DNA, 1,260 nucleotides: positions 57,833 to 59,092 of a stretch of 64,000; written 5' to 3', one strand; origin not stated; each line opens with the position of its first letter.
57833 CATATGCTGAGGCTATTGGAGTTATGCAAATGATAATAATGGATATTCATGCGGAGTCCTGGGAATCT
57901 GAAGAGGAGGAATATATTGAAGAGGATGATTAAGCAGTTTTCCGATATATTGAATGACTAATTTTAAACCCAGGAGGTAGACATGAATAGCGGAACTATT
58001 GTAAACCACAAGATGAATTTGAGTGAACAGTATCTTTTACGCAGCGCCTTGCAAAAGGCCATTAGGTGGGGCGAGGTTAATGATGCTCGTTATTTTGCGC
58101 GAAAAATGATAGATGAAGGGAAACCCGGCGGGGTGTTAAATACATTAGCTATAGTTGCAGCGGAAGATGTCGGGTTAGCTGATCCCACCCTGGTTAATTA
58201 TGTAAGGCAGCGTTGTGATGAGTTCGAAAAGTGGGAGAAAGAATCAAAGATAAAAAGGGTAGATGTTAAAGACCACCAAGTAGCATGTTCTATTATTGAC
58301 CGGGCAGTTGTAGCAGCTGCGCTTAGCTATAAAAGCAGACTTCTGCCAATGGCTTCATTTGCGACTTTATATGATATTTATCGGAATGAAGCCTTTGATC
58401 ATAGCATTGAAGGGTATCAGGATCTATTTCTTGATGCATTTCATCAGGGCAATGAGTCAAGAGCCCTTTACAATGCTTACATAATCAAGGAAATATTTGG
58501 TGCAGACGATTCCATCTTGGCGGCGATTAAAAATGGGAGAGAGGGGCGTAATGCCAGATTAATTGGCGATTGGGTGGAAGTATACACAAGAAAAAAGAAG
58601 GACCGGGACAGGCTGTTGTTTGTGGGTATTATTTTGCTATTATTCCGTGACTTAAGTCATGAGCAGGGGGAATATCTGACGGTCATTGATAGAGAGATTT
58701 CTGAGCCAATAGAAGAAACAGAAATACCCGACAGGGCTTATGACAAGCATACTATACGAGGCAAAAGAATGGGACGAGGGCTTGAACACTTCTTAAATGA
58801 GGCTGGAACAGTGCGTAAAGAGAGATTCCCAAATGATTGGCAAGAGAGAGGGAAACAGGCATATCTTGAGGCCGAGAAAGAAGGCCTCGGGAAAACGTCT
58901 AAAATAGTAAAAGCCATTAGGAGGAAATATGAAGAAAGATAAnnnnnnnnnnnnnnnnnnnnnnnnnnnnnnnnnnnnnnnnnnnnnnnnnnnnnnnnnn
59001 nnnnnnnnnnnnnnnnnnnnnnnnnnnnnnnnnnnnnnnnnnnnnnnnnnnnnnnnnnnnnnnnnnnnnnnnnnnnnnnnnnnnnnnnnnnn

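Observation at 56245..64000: tmRNA-integrated AT-rich genomic island carrying a Type I R-M system in hsdR-hsdS order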

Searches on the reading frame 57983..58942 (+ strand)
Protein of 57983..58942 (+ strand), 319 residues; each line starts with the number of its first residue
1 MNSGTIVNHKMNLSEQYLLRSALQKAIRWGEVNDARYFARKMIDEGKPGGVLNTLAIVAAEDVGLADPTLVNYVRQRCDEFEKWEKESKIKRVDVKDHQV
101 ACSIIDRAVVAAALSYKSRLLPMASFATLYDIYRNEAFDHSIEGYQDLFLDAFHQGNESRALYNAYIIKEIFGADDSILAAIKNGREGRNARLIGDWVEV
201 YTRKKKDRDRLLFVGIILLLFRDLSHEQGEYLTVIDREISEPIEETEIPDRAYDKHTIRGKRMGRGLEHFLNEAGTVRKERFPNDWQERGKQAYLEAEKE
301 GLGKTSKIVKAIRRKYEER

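Call 4: search_protein_families(library=pfam, proteins=[window:57983-58942:+], max_evalue=0.01)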
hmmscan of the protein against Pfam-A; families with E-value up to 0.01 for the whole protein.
window:57983-58942:+ (319 aa): 1 family
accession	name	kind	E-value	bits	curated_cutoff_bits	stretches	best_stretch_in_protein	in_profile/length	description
PF12002.13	MgsA_C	-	1e-06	29.2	27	1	32-83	4-56/167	MgsA AAA+ ATPase C terminal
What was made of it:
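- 57983..58942 (+): u319: a stand-alone MgsA_C-like helical protein, first gene of a conserved pair. PF12002, E 1e-6 (call 4).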

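Call 7: search_protein_families(library=padloc, proteins=[window:57983-58942:+], max_evalue=0.01)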
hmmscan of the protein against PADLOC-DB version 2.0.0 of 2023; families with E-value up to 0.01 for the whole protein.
window:57983-58942:+ (319 aa): 0 families

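Call 8: search_protein_families(library=ncbifam, proteins=[window:57983-58942:+], max_evalue=0.01)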
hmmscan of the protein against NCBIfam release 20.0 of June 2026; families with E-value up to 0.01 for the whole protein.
window:57983-58942:+ (319 aa): 4 families
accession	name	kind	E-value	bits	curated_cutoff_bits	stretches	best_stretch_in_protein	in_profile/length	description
NF009880.0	PRK13341.1-1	equivalog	4e-05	22.2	891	1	15-70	231-287/599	AAA family ATPase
NF009881.0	PRK13341.1-2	equivalog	0.00014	19.9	651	1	21-81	263-324/736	AAA family ATPase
NF009883.0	PRK13341.1-4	equivalog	0.0017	16.3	668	1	21-81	266-327/729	AAA family ATPase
NF011289.0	PRK14700.1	equivalog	0.0067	15.6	570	0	15-83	125-194/300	recombination factor protein RarA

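Call 9: search_protein_families(library=phrogs, proteins=[window:57983-58942:+], max_evalue=0.01)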
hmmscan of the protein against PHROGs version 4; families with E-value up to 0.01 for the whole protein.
window:57983-58942:+ (319 aa): 2 families
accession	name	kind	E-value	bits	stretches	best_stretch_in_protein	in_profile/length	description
phrog_33349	-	other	7.7e-05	23.7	1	18-119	28-122/239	ATPase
phrog_16866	-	unknown function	0.00024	22.2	0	246-281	115-150/165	-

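Call 63: find_homologous_proteins(query=window:57983-58942:+, max_evalue=0.001)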
Query window:57983-58942:+ (319 aa): 164 proteins with E <= 0.001 among 3845 candidates; the best 120 are listed.
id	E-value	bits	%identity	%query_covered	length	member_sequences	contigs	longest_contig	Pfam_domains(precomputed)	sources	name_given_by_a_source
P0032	4.0e-209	711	100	100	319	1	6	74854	PF12002.14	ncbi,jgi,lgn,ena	-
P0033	6.9e-145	500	73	98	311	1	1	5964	-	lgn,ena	-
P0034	2.0e-119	417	62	95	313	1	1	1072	PF12002.14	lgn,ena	-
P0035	5.8e-117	409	61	97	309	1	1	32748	PF12002.14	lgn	-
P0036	5.5e-111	389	62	88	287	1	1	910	PF12002.14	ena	-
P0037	6.8e-111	389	60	97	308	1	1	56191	PF12002.14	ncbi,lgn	-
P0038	9.3e-93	329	51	95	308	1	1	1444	PF12002.14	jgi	jgi:hypothetical protein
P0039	5.3e-92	327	51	97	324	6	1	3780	PF12002.14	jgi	-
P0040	7.3e-92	326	50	95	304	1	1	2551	PF12002.14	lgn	-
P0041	2.3e-91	324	51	95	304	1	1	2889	PF12002.14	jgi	-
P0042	2.4e-91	324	49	96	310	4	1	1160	PF12002.14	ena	-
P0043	6.9e-91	323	52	93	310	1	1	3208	PF12002.14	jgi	-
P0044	1.7e-90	322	52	94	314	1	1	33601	PF12002.14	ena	-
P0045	5.6e-90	320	49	95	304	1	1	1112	PF12002.14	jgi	jgi:hypothetical protein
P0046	1.3e-89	319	50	95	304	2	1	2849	PF12002.14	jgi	-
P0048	3.4e-89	317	50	94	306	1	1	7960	PF12002.14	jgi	jgi:hypothetical protein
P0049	3.7e-89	317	51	92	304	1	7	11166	PF12002.14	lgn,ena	-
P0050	6.8e-89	316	50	95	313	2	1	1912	PF12002.14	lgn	-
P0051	1.1e-88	316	48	95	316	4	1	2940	PF12002.14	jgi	jgi:hypothetical protein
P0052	1.3e-88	315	49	95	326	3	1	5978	PF12002.14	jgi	-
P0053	3.2e-88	314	50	93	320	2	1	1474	PF12002.14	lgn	-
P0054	3.5e-88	314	51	96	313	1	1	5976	PF12002.14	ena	-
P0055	7.3e-88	313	50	96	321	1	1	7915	PF12002.14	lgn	-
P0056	8.2e-88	313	48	97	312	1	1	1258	PF12002.14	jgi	-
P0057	8.9e-88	313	50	97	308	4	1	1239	PF12002.14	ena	-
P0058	1.1e-87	312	50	95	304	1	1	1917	PF12002.14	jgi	jgi:hypothetical protein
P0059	1.1e-87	312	50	96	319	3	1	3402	PF12002.14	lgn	-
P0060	1.1e-87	312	49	94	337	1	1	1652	PF12002.14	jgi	jgi:hypothetical protein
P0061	1.4e-87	312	50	94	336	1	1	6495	PF12002.14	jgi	jgi:hypothetical protein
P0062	3.1e-87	311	50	93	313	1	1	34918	PF12002.14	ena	-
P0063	5.2e-87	310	48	97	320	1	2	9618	PF12002.14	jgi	-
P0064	6.1e-87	310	51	94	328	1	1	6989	PF12002.14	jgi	jgi:hypothetical protein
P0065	1.3e-86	309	50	94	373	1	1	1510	PF12002.14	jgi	jgi:hypothetical protein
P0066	1.3e-86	309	50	96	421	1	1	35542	PF12002.14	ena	-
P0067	2.0e-86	308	49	95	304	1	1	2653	PF12002.14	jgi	-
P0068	3.0e-86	308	49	96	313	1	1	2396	PF12002.14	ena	-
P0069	3.2e-86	308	50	95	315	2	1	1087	PF12002.14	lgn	-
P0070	3.4e-86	307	49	97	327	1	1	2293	PF12002.14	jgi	jgi:hypothetical protein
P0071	3.9e-86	307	50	95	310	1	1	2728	PF12002.14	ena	-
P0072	8.7e-86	306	52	95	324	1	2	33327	PF12002.14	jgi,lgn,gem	-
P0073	2.2e-85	305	49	96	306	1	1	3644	PF12002.14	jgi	jgi:hypothetical protein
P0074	3.2e-85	304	48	95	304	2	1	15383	PF12002.14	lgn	-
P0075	3.3e-85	304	50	93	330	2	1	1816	PF12002.14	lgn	-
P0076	5.5e-85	304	49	94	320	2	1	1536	PF12002.14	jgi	jgi:hypothetical protein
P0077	5.9e-85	303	48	94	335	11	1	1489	PF12002.14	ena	-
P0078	2.0e-84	302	48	94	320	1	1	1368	PF12002.14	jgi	-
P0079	2.4e-84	301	50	94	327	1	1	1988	PF12002.14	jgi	jgi:hypothetical protein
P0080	3.6e-84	301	49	94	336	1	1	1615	PF12002.14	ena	-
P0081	3.9e-84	301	47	94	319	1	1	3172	PF12002.14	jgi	jgi:hypothetical protein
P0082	1.1e-83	299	48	96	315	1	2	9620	PF12002.14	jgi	jgi:replication-associated recombination protein RarA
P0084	2.1e-83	298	47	89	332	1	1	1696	PF12002.14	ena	-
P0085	3.1e-83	298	48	97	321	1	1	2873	PF12002.14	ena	-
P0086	3.9e-83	297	49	96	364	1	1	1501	PF12002.14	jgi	-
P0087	9.6e-83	296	47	97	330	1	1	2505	PF12002.14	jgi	jgi:hypothetical protein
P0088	1.8e-82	295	47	96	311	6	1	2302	PF12002.14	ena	-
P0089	3.2e-82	294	46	96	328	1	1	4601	PF12002.14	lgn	-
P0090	5.5e-82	294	46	88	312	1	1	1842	PF12002.14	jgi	-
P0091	1.5e-81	292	47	96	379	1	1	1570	PF12002.14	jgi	jgi:hypothetical protein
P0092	6.4e-81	290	46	98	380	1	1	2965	PF12002.14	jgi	jgi:replication-associated recombination protein RarA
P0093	7.5e-81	290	46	96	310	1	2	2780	PF12002.14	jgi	-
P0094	2.2e-80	288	46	95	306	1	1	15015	PF12002.14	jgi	jgi:hypothetical protein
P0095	5.2e-80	287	47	94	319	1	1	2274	PF12002.14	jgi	jgi:hypothetical protein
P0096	5.9e-80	287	48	93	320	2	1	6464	PF12002.14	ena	-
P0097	5.9e-80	287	47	95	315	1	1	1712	PF12002.14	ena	-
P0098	8.3e-80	287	45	98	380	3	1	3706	PF12002.14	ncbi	ncbi:MAG: hypothetical protein P8Y68_17485 [Anaerolineales bacterium]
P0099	8.8e-80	286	47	94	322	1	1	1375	PF12002.14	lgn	-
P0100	1.2e-79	286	47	93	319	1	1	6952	PF12002.14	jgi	jgi:hypothetical protein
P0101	1.6e-79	286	46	96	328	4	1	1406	PF12002.14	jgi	jgi:replication-associated recombination protein RarA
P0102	9.0e-79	283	47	96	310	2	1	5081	PF12002.14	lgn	-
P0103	1.1e-78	283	47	94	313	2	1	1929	PF12002.14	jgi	-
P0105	2.5e-78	282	47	97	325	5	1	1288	PF12002.14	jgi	jgi:replication-associated recombination protein RarA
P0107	3.3e-78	281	47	93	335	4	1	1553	PF12002.14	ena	-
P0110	2.6e-77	278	46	96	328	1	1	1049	PF12002.14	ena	-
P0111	4.6e-77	277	46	94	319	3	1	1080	PF12002.14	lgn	-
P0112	4.7e-77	277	47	93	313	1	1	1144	PF12002.14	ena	-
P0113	6.0e-77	277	47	96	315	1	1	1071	PF12002.14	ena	-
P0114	1.3e-76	276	47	94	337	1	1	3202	PF12002.14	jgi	jgi:hypothetical protein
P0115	6.4e-76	274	47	96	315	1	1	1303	PF12002.14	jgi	jgi:hypothetical protein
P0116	1.2e-75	273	46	95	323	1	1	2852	PF12002.14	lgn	-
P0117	1.8e-75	272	47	93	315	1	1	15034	PF12002.14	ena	-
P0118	6.5e-75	270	46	94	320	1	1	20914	PF12002.14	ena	-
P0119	1.4e-73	266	45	95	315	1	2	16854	PF12002.14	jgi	-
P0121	3.4e-73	265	43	96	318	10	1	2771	PF12002.14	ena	-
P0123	5.7e-73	264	48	86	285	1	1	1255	PF12002.14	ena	-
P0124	3.6e-72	261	48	85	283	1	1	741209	PF12002.14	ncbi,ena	-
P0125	4.0e-72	261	45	93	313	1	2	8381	PF12002.14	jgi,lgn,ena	-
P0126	5.0e-71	258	44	95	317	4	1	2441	PF12002.14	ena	-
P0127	6.2e-71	257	45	95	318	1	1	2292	PF12002.14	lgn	-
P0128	2.0e-69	252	47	87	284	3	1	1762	PF12002.14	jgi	jgi:hypothetical protein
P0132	3.5e-67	245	46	82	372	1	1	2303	PF12002.14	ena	-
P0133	2.9e-65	239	45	86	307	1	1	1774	PF12002.14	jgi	-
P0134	1.1e-63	234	64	54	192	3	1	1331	PF12002.14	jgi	-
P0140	2.4e-47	180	45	67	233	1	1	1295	PF12002.14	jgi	jgi:replication-associated recombination protein RarA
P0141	5.2e-46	176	46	67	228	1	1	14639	PF12002.14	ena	-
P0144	4.8e-45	172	56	47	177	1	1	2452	PF12002.14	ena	-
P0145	3.0e-43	166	53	49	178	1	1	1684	PF12002.14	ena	-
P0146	5.2e-43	166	44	69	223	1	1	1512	PF12002.14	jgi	jgi:replication-associated recombination protein RarA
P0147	3.6e-39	153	56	42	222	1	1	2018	PF12002.14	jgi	jgi:replication-associated recombination protein RarA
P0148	3.8e-22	97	58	28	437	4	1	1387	PF08902.17,PF12002.14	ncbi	-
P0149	3.1e-21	94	53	32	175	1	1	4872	PF12002.14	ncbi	-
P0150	9.2e-17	79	33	44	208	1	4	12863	PF12002.14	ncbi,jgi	jgi:replication-associated recombination protein RarA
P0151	4.9e-15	74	56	13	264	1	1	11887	PF12002.14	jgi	jgi:hypothetical protein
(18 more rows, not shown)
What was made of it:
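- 57983..58942 (+): At least 164 clusters of homologues (call 63).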

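Call 65: find_encoding_contigs(protein=P0037, flank=6000, max_places=2)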
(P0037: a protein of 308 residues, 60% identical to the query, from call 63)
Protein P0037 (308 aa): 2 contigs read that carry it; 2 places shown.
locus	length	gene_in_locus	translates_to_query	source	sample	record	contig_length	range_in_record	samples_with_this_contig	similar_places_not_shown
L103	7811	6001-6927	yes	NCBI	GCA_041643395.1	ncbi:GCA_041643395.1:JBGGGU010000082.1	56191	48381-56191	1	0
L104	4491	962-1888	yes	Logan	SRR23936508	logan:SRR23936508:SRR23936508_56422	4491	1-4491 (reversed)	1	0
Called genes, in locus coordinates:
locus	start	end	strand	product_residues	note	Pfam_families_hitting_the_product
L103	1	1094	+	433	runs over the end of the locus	PF01590:GAF, PF13185:GAF_2, PF13487:HD_5, PF01966:HD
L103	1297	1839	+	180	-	-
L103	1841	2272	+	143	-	PF07963:N_methyl (weak)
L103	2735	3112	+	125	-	-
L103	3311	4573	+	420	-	-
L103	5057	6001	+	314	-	PF04055:Radical_SAM (faint)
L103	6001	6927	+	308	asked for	PF12002:MgsA_C (weak)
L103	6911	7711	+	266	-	-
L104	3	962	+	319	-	?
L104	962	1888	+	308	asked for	PF12002:MgsA_C (weak)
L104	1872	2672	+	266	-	-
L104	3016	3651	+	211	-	PF01726:LexA_DNA_bind, PF00717:Peptidase_S24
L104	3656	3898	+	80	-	PF09954:DUF2188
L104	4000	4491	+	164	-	?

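Call 66: find_encoding_contigs(protein=P0035, flank=6000, max_places=2)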
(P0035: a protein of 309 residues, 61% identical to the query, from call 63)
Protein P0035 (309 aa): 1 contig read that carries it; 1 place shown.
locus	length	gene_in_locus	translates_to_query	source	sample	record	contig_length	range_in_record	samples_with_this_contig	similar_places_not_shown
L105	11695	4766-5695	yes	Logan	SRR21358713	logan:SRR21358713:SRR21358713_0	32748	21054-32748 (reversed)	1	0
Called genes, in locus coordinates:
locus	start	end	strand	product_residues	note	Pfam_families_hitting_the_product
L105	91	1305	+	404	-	PF12705:PDDEXK_1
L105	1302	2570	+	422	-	PF13429:TPR_15 (faint), PF25062:ARM_TT21_N (faint), PF12895:ANAPC3 (faint), PF13431:TPR_17 (faint), PF13414:TPR_11 (weak), PF13424:TPR_12, PF00515:TPR_1 (weak), PF07719:TPR_2 (weak), +13 more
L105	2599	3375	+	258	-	PF22558:REase-ARP (faint)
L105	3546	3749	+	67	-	-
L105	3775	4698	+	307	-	PF14281:PDDEXK_4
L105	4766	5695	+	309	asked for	PF12002:MgsA_C (faint)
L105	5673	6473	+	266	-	-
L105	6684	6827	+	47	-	-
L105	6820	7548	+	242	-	PF00293:NUDIX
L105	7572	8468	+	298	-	PF13328:HD_4, PF01966:HD (weak)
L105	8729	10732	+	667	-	PF00145:DNA_methylase, PF09445:Methyltransf_15 (weak), PF00145:DNA_methylase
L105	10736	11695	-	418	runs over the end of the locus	-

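Call 67: find_encoding_contigs(protein=P0124, flank=6000, max_places=2)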
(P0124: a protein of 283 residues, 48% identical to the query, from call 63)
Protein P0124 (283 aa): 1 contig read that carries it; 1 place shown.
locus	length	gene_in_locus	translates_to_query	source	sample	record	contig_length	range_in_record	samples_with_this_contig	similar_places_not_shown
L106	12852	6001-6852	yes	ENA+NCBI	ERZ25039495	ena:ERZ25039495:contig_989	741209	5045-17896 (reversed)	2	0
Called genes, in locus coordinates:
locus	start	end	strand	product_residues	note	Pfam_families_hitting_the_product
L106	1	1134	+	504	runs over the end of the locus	PF00501:AMP-binding, PF13193:AMP-binding_C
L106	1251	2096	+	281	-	PF00753:Lactamase_B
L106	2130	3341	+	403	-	PF00724:Oxidored_FMN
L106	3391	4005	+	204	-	PF00881:Nitroreductase, PF14512:TM1586_NiRdase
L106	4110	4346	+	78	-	-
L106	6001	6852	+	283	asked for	PF12002:MgsA_C (faint)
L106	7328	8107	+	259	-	PF13701:DDE_Tnp_1_4, PF01609:DDE_Tnp_1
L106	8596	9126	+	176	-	-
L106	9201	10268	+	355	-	PF13884:Peptidase_S74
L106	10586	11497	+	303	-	-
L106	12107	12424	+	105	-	PF13884:Peptidase_S74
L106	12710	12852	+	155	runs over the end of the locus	-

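Call 81: predict_structure(alignment_id=A4)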
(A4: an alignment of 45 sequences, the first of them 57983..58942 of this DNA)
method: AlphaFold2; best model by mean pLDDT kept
length: 319 residues; sequences in the alignment: 45
mean_pLDDT: 93.2   pTM: 0.90
mean pLDDT of the five models: 93.2, 92.8, 92.3, 90.7, 90.1
residues with pLDDT >= 90: 276; 70-90: 28; 50-70: 11; < 50: 4
segments of 3 or more residues with pLDDT < 50: none
pLDDT, mean of each block of 10 residues (from residue 1): 50 88 97 98 96 96 95 97 96 95 98 97 98 98 98 96 98 95 82 94 80 96 91 97 98 94 94 90 91 97 96 97
secondary structure, 60 per line:
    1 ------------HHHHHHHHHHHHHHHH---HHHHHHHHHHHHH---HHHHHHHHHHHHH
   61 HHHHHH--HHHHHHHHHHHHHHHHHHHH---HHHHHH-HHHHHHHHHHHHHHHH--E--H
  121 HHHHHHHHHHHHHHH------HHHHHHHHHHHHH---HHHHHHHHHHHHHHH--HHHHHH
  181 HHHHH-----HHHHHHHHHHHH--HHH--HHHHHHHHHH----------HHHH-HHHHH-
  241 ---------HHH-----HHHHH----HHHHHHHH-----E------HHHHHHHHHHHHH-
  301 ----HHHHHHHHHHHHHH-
elements in order: H13-28 H32-44 H48-66 H69-88 H92-97 H99-114 H120-135 H142-154 H158-172 H175-185 H191-202 H210-219 H230-233 H235-239 H258-262 H267-274 H287-299 H305-318
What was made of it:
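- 57983..58942 (+): AlphaFold2 pLDDT 93 (call 81).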

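Call 86: fold_search(model_id=the predicted structure, library=pdb)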
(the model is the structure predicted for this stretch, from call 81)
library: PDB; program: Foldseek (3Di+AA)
matches with E <= 10: 140; with E <= 0.001: 0
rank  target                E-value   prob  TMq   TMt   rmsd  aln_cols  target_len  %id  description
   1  3ctd_B                1.5e-02  1.00  0.30  0.59   5.0       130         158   24  Crystal structure of a putative AAA family ATPase from Prochlorococcus marinus subsp. pastoris (released 2008-04-29)
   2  2r9g_J                1.6e-02  1.00  0.35  0.59   2.4       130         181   26  Crystal structure of the C-terminal fragment of AAA ATPase from Enterococcus faecium (released 2007-10-02)
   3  2r9g_I                2.3e-02  1.00  0.31  0.54   3.6       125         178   24  Crystal structure of the C-terminal fragment of AAA ATPase from Enterococcus faecium (released 2007-10-02)
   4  2r9g_A                3.2e-02  1.00  0.33  0.57   1.8       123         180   26  Crystal structure of the C-terminal fragment of AAA ATPase from Enterococcus faecium (released 2007-10-02)
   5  2r9g_C                4.3e-02  1.00  0.33  0.56   2.0       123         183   26  Crystal structure of the C-terminal fragment of AAA ATPase from Enterococcus faecium (released 2007-10-02)
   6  2r9g_P                4.7e-02  1.00  0.34  0.56   3.0       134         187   24  Crystal structure of the C-terminal fragment of AAA ATPase from Enterococcus faecium (released 2007-10-02)
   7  2r9g_E                4.7e-02  1.00  0.31  0.54   3.6       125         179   24  Crystal structure of the C-terminal fragment of AAA ATPase from Enterococcus faecium (released 2007-10-02)
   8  2r9g_L                5.3e-02  1.00  0.33  0.55   2.7       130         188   25  Crystal structure of the C-terminal fragment of AAA ATPase from Enterococcus faecium (released 2007-10-02)
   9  3ctd_A                5.6e-02  1.00  0.30  0.62   5.2       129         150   24  Crystal structure of a putative AAA family ATPase from Prochlorococcus marinus subsp. pastoris (released 2008-04-29)
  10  2r9g_O                8.1e-02  1.00  0.33  0.57   2.1       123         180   26  Crystal structure of the C-terminal fragment of AAA ATPase from Enterococcus faecium (released 2007-10-02)
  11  8g28_A                1.0e-01  1.00  0.31  0.89   1.2       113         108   27  Crystal Structure of the C-terminal Fragment of AAA ATPase from Streptococcus pneumoniae. (released 2023-02-15)
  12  3pvs_B                1.4e-01  1.00  0.33  0.26   3.2       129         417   26  Structure and biochemical activities of Escherichia coli MgsA (released 2011-02-02)
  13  3pvs_D                1.5e-01  1.00  0.34  0.26   3.6       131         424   26  Structure and biochemical activities of Escherichia coli MgsA (released 2011-02-02)
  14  8g28_B                1.7e-01  1.00  0.31  0.92   1.2       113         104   27  Crystal Structure of the C-terminal Fragment of AAA ATPase from Streptococcus pneumoniae. (released 2023-02-15)
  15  3pvs_A                1.7e-01  1.00  0.32  0.25   3.7       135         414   24  Structure and biochemical activities of Escherichia coli MgsA (released 2011-02-02)
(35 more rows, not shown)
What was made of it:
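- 57983..58942 (+): The N-terminal ~130 aa match MgsA/RarA C-terminal domains, Foldseek probability 1.0 (call 86).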

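Call 89: find_encoding_contigs(protein=P0044, flank=7000, max_places=1)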
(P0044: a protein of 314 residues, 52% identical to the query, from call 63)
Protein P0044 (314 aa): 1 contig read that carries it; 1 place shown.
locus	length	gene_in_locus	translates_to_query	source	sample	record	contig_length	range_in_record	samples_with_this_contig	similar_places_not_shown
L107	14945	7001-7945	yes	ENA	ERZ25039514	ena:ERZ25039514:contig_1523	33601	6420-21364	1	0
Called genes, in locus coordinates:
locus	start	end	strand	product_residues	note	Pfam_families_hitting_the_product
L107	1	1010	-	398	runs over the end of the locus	PF24624:Int_N (weak), PF00589:Phage_integrase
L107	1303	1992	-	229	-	PF00589:Phage_integrase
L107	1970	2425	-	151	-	-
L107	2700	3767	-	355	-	-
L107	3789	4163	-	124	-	-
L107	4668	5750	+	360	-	-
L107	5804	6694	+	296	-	-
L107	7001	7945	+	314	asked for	PF12002:MgsA_C (weak)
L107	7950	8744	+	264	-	-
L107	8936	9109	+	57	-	-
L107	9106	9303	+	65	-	-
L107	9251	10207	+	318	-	-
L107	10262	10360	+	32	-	-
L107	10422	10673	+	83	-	-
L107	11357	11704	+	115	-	-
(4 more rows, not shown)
